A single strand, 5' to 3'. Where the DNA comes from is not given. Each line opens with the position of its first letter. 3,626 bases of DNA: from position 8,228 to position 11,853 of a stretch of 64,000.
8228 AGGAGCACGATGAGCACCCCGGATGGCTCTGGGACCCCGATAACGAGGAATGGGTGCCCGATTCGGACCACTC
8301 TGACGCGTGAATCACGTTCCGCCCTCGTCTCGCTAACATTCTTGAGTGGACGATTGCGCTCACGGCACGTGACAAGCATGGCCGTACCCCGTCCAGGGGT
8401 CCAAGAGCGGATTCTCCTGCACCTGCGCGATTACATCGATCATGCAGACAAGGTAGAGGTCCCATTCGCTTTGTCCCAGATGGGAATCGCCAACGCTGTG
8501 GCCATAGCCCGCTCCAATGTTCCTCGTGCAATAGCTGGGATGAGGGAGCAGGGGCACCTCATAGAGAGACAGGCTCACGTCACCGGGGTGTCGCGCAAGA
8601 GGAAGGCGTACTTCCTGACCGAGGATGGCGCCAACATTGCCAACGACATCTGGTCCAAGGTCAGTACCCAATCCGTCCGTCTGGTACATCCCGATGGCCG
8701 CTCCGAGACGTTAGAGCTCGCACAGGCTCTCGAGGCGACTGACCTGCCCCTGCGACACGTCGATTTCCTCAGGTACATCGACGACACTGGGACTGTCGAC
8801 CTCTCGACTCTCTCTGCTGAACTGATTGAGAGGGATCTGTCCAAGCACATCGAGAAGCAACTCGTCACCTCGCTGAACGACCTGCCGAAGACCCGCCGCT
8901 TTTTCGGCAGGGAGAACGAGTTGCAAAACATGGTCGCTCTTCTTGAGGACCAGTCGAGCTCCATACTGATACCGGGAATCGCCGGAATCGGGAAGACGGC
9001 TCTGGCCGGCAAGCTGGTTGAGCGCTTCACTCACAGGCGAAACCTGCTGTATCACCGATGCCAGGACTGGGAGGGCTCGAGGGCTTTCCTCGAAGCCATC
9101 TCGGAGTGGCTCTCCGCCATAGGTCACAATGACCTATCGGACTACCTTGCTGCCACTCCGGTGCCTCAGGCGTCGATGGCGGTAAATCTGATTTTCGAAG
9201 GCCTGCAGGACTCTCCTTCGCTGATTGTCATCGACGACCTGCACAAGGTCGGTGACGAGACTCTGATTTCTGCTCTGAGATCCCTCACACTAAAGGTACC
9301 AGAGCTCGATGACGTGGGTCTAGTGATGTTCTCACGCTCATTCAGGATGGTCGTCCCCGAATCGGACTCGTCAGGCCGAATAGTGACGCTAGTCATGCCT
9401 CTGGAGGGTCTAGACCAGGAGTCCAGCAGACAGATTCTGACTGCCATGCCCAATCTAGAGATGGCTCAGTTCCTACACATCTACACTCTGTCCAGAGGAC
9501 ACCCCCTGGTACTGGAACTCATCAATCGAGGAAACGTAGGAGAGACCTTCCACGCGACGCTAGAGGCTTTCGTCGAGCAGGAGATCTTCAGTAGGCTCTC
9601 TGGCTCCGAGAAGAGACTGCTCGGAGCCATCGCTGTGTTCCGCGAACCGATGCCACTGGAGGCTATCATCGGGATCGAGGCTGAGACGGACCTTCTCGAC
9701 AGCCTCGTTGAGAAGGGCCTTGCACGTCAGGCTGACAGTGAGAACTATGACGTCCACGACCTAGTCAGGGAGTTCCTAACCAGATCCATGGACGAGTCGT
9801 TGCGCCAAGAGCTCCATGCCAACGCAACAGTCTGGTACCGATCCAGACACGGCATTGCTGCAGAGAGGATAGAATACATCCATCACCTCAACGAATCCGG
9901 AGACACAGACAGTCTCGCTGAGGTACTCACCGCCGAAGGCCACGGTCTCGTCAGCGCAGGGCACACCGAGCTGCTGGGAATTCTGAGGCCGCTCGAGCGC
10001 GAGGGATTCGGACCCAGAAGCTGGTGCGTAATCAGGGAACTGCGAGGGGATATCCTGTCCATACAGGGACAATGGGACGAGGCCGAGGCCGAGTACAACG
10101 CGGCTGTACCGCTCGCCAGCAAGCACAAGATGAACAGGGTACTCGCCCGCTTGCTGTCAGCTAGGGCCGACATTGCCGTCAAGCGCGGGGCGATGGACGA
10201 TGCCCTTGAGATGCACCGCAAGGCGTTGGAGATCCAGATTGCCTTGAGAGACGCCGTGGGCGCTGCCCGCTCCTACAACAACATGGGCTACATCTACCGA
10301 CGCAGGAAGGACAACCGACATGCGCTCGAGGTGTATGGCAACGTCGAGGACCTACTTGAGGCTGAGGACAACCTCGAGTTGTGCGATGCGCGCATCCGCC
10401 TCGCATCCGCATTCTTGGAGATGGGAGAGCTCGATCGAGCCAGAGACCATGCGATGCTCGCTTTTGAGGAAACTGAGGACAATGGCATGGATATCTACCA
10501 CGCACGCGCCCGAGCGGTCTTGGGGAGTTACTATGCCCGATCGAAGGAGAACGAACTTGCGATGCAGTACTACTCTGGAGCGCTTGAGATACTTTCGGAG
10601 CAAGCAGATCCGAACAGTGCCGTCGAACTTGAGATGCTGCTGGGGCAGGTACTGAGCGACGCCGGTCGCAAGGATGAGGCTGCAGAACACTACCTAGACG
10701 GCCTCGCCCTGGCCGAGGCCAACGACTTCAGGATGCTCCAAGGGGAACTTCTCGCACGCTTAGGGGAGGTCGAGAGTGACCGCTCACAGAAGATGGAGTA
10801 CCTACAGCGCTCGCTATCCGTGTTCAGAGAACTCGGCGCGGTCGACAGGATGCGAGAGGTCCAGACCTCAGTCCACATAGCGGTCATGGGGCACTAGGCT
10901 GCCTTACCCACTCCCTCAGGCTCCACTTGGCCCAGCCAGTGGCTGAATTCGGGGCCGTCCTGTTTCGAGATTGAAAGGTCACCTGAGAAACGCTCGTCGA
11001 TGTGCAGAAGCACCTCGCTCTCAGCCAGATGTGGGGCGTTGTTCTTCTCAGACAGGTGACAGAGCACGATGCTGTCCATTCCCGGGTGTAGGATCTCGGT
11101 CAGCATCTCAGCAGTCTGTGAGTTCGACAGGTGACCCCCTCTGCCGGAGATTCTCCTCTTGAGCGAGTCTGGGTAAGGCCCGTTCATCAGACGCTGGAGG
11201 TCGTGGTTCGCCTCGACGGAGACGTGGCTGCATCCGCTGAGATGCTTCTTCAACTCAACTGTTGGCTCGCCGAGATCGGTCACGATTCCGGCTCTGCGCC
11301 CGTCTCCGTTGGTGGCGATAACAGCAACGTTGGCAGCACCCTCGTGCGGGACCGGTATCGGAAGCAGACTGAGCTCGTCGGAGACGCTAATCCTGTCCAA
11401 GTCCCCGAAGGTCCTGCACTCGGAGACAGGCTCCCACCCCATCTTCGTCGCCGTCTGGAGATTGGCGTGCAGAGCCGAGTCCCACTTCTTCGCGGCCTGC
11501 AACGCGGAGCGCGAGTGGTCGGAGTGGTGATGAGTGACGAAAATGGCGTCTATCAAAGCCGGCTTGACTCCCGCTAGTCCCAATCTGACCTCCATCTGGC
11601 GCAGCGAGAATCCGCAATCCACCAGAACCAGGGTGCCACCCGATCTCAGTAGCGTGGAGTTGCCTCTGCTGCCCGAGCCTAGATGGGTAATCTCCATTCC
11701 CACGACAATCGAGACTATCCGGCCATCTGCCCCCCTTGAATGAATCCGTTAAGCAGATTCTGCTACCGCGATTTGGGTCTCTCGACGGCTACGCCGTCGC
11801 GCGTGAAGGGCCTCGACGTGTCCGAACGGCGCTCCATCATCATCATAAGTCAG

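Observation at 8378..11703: wHTH / Arch_ATPase (STAND-like) / TPR protein converging on an MBL-fold hydrolase, embedded between giant surface-protein genes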

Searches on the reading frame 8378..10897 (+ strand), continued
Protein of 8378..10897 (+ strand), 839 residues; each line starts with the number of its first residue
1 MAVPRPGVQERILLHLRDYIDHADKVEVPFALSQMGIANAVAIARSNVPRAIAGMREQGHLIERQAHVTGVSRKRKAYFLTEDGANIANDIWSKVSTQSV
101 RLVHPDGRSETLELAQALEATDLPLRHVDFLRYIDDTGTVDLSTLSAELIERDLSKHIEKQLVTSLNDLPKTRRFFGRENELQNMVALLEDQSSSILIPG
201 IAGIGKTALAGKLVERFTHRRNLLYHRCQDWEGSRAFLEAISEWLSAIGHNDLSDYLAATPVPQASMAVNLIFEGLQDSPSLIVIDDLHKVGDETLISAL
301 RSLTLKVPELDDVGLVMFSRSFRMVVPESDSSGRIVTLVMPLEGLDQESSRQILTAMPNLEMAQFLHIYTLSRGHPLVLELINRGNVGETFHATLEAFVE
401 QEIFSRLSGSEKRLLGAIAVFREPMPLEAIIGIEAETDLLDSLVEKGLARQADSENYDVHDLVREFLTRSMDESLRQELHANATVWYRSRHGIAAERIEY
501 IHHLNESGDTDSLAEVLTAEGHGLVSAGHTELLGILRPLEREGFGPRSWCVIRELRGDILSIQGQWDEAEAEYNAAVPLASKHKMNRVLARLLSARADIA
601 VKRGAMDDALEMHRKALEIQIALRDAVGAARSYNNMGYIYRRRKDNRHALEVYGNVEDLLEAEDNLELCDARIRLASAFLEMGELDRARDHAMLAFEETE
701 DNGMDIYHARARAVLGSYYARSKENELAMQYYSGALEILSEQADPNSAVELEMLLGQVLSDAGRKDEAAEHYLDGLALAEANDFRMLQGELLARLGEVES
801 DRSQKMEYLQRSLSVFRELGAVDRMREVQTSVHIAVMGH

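Call 86: find_encoding_contigs(protein=P0285, flank=8000, max_places=1)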
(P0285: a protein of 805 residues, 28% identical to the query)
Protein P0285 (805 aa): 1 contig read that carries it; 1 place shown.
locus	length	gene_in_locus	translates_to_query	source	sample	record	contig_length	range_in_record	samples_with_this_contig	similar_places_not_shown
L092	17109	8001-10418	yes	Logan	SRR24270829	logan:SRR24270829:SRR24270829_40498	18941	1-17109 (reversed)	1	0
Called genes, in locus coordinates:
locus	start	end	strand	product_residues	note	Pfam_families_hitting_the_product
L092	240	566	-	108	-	PF25213:HVO_A0261_N (weak), PF09339:HTH_IclR (weak), PF12840:HTH_20, PF01022:HTH_5, PF21476:PF0610-like_N (weak), PF01978:TrmB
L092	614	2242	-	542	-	PF13545:HTH_Crp_2 (weak)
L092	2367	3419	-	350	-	PF10092:DUF2330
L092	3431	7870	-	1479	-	PF17789:MG4 (faint), PF01835:MG2, PF17791:MG3, PF07703:A2M_BRD, PF00207:A2M, PF07678:TED_complement, PF07677:A2M_recep (weak)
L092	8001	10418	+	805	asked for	PF00931:NB-ARC, PF01637:ATPase_2, PF13191:AAA_16, PF13401:AAA_22, PF13424:TPR_12, PF24885:TPR_NPHP3, PF00515:TPR_1, PF13424:TPR_12, +12 more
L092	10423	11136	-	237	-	-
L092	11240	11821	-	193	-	-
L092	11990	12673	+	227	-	PF13412:HTH_24, PF13404:HTH_AsnC-type, PF01037:AsnC_trans_reg (weak), PF22482:AsnC_trans_reg_3 (weak)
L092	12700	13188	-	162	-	-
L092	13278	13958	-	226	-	PF01047:MarR (faint), PF08279:HTH_11 (faint), PF12840:HTH_20 (weak), PF13412:HTH_24, PF24266:HTH_HVO_0163_N, PF12840:HTH_20 (weak), PF13412:HTH_24, PF12802:MarR_2 (weak)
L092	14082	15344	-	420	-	PF01555:N6_N4_Mtase, PF01170:UPF0020 (weak), PF01555:N6_N4_Mtase (weak)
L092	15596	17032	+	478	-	PF01921:tRNA-synt_1f (faint), PF01406:tRNA-synt_1e, PF09334:tRNA-synt_1g, PF00133:tRNA-synt_1, PF09334:tRNA-synt_1g (weak), PF09190:DALR_2, PF23493:CysS_C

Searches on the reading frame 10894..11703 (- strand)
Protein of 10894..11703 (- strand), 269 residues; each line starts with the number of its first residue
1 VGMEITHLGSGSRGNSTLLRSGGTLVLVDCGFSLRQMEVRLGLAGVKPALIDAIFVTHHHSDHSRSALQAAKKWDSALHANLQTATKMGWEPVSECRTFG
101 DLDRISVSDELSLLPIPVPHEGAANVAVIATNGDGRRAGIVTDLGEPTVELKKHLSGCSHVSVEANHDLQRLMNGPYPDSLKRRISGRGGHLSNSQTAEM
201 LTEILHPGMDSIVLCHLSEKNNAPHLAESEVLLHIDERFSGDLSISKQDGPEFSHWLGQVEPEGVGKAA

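Call 6: search_protein_families(library=pfam, proteins=[window:10894-11703:-], max_evalue=0.01)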
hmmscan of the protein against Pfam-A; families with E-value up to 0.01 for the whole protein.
window:10894-11703:- (269 aa): 2 families
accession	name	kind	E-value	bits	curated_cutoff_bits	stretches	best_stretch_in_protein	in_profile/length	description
PF00753.33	Lactamase_B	-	3e-14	53.8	22.7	1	13-119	5-97/196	Metallo-beta-lactamase superfamily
PF12706.13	Lactamase_B_2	-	1.5e-11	44.7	27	1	26-204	3-190/200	Beta-lactamase superfamily domain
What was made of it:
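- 10894..11703 (-): MBL-fold hydrolase gene, 269 aa, with a full metal-ligand set. A neighbour of the STAND gene, not shown to be its partner. Lactamase_B and Lactamase_B_2 hits (call 6).
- On Metallo-beta-lactamase fold superfamily (neighbouring gene 10894-11703): Lactamase_B and Lactamase_B_2 score above their cut-offs (call 6).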

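Call 7: search_protein_families(library=padloc, proteins=[window:10894-11703:-], max_evalue=0.01)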
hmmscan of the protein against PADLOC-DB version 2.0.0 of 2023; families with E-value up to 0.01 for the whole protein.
window:10894-11703:- (269 aa): 2 families
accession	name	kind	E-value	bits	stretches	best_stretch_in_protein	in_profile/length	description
PDLC03854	LmuA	-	0.0018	15.5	1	16-74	15-80/345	-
PDLC03805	RTasMBL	-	0.0028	14.9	1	3-67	1-64/322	DRT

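Call 8: search_protein_families(library=ncbifam, proteins=[window:10894-11703:-], max_evalue=0.01)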
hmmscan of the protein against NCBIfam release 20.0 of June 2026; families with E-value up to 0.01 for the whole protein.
window:10894-11703:- (269 aa): 11 families
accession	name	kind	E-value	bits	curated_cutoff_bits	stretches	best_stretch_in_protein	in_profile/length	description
NF000806.0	PRK00055.2-4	equivalog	8.4e-08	31.8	363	1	4-64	3-67/280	ribonuclease Z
TIGR02651.1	RNase_Z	equivalog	1.8e-06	27.3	292.95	1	15-63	19-64/302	ribonuclease Z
NF000801.0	PRK00055.1-3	equivalog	7.9e-06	25.1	252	1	15-63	21-66/307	ribonuclease Z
NF001911.0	PRK00685.1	equivalog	0.00011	21.7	144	1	48-96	38-86/228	metal-dependent hydrolase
NF038231.1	MBL_Geo_Pelo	equivalog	0.00061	19.4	360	1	15-64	35-79/250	GPMC system MBL fold metallohydrolase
NF000805.0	PRK00055.2-3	equivalog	0.0012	18.2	416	0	15-64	23-69/307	ribonuclease Z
NF045584.1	cas14_MBL_CASP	equivalog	0.0015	16.9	800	1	7-64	5-64/612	type VII CRISPR-associated protein Cas14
NF002553.0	PRK02113.1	equivalog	0.0035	16.8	386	1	16-63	37-79/252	MBL fold metallo-hydrolase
TIGR03413.1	GSH_gloB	equivalog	0.0037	16.7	200.8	1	50-92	43-85/248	hydroxyacylglutathione hydrolase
NF047979.1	lactonase_AidB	equivalog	0.0045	16.3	360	1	17-73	54-116/271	AidB family quorum-quenching N-acyl homoserine lactonase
TIGR03675.1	arCOG00543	equivalog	0.0051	15.1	580.2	1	5-64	177-242/631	beta-CASP ribonuclease aCPSF1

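Call 18: search_solved_structures(query=window:10894-11703:-, max_evalue=0.01, show_alignments=2)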
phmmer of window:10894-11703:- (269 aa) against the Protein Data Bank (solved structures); distinct sequences matched with E-value up to 0.01: 6.
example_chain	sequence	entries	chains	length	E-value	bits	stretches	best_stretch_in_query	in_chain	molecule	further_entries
2dkf_A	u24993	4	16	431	0.0015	21.6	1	13-64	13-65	metallo-beta-lactamase superfamily protein | Ribonuclease TTHA0252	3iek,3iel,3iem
3idz_A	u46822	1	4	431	0.0015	21.5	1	13-64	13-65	Ribonuclease TTHA0252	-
3ie0_A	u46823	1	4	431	0.0015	21.5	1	13-64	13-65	Ribonuclease TTHA0252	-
3ie1_A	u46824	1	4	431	0.0015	21.5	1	13-64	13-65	Ribonuclease TTHA0252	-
3ie2_A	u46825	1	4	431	0.0015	21.5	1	13-64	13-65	Ribonuclease TTHA0252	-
5hif_A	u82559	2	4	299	0.0049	19.9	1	15-66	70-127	reconstructed lactonase ancestor, Anc1-MPH | dihydrocoumarin hydrolase, AncDHCH1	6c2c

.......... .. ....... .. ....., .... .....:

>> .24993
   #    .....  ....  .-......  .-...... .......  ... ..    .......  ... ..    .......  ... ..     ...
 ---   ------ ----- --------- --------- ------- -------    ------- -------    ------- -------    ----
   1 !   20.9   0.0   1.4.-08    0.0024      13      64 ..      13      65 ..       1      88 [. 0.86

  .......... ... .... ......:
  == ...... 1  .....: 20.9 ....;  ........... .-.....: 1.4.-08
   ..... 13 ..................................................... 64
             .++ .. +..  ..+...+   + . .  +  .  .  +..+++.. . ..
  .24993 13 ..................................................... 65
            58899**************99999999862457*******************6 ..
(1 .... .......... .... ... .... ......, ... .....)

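Call 23: search_protein_families(library=pfam, proteins=[window:10894-11703:-], max_evalue=5)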
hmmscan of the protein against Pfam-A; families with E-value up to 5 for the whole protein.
window:10894-11703:- (269 aa): 4 families
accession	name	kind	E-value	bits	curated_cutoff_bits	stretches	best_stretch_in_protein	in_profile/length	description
PF00753.33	Lactamase_B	-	3e-14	53.8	22.7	1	13-119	5-97/196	Metallo-beta-lactamase superfamily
PF12706.13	Lactamase_B_2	-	1.5e-11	44.7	27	1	26-204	3-190/200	Beta-lactamase superfamily domain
PF23023.1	Anti-Pycsar_Apyc1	-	0.016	15.1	50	1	14-65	20-68/250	Anti-Pycsar protein Apyc1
PF13483.12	Lactamase_B_3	-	0.045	14.2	24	1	15-68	8-54/160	Beta-lactamase superfamily domain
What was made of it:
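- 10894..11703 (-): The Apyc1 model scores 15 bits against a cut-off of 50 (call 23).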

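Call 61: search_solved_structures(query=A5, max_evalue=0.01, show_alignments=1)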
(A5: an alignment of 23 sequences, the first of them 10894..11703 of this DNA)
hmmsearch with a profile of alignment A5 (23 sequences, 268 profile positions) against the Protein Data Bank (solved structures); distinct sequences matched with E-value up to 0.01: 70 (the best 60 are shown).
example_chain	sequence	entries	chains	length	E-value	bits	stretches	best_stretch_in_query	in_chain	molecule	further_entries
6u0y_A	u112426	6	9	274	1.5e-07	34.5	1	16-89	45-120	Putative metallo-beta-lactamase l1 (Beta-lactamase type ii) (Ec 3.5.2.6) (Penicillinase)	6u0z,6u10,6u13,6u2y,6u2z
6ua1_A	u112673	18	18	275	1.5e-07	34.5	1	16-89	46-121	Putative metallo-beta-lactamase l1 (Beta-lactamase type ii) (Ec 3.5.2.6) (Penicillinase)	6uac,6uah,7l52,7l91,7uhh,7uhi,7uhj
6uaf_A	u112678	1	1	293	1.7e-07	34.3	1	16-89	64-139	Putative metallo-beta-lactamase l1 (Beta-lactamase type ii) (Ec 3.5.2.6) (Penicillinase)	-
2dkf_A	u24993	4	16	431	9.6e-07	31.9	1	12-92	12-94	metallo-beta-lactamase superfamily protein | Ribonuclease TTHA0252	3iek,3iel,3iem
3ie1_A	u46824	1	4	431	9.6e-07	31.9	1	12-92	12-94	Ribonuclease TTHA0252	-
3ie2_A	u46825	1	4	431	9.7e-07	31.9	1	12-92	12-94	Ribonuclease TTHA0252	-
3idz_A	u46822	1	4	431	9.7e-07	31.9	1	12-92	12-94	Ribonuclease TTHA0252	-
3ie0_A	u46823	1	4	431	9.7e-07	31.9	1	12-92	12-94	Ribonuclease TTHA0252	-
8hxe_A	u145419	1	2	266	1e-06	31.8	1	16-88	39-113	Metallo-beta-lactamase L1 type 3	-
8hxi_A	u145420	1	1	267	1e-06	31.8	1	16-88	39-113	Metallo-beta-lactamase L1 type 3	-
8hxi_B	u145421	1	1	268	1e-06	31.8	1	16-88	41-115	Metallo-beta-lactamase L1 type 3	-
1sml_A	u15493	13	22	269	1e-06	31.8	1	16-88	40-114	PROTEIN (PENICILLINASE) | Metallo-beta-lactamase L1 | Metallo-beta-lactamase L1 type 3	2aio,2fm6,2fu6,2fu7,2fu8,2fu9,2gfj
5evb_A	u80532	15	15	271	1.1e-06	31.8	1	16-88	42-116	Metallo-beta-lactamase L1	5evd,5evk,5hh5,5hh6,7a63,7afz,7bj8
7u2s_A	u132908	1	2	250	1.3e-06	31.5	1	2-71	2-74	Apyc1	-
3x2y_A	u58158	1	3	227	3.9e-06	29.9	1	14-94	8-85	UPF0173 metal-dependent hydrolase TM_1162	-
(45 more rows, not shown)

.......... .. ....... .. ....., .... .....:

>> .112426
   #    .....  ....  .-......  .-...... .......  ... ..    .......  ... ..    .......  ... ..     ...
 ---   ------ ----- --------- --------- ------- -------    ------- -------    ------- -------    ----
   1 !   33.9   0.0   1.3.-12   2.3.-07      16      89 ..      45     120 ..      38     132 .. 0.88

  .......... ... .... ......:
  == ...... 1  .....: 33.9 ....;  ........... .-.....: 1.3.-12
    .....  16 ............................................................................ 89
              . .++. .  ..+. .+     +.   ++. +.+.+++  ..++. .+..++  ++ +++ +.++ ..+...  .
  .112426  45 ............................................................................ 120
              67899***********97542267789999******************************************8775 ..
